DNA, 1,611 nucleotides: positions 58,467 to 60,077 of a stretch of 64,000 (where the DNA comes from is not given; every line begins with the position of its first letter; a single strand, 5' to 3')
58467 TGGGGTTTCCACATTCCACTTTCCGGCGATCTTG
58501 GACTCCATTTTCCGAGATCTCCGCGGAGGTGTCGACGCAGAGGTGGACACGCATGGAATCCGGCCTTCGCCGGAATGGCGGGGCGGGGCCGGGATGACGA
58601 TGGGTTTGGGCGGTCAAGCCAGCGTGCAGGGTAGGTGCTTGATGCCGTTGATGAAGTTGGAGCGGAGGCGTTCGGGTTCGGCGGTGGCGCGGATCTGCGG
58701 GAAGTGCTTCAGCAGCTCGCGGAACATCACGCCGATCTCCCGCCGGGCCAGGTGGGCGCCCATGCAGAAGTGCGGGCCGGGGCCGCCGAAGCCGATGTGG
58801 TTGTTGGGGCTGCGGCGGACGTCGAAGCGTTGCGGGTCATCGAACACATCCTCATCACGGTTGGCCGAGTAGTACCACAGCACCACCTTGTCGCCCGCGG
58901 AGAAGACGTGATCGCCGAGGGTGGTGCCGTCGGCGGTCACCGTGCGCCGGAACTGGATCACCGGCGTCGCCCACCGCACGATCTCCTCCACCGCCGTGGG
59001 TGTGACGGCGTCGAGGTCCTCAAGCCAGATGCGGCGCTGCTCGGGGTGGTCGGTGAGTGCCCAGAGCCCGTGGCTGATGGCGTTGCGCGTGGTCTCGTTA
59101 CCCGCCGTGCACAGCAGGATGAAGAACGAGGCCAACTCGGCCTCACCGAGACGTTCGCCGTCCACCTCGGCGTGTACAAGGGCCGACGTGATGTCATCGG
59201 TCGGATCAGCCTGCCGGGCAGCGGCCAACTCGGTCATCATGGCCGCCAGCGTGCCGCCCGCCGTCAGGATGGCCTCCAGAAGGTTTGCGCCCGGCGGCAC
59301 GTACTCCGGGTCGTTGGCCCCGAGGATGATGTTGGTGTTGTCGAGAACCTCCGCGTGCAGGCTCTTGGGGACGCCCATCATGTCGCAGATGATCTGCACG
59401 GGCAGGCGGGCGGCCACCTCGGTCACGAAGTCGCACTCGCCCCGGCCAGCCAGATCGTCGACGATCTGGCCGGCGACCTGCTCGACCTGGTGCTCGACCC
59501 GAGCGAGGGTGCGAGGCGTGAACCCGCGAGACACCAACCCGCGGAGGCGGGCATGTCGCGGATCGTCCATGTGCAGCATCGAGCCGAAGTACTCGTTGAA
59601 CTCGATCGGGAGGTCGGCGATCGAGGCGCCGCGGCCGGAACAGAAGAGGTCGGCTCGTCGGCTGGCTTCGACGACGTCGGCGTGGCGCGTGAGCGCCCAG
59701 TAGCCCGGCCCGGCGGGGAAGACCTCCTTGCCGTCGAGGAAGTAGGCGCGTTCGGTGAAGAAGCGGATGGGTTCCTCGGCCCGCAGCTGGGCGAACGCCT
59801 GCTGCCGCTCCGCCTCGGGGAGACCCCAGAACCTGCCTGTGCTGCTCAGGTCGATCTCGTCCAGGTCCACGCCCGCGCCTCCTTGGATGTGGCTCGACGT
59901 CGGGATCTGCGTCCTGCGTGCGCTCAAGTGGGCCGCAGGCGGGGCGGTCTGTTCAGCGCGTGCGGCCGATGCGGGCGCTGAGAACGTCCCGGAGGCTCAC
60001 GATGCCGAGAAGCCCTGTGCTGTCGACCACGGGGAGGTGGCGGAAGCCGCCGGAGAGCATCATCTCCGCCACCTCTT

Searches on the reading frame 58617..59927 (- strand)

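Call 64: search_protein_families(library=pfam, proteins=[window:58617-59927:-], max_evalue=0.0001)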
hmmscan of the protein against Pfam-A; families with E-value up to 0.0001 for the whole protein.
window:58617-59927:- (437 aa): 1 family
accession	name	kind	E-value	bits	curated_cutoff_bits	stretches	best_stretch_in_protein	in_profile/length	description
PF00067.27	p450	-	2.1e-22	80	22.8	1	231-409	224-432/462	Cytochrome P450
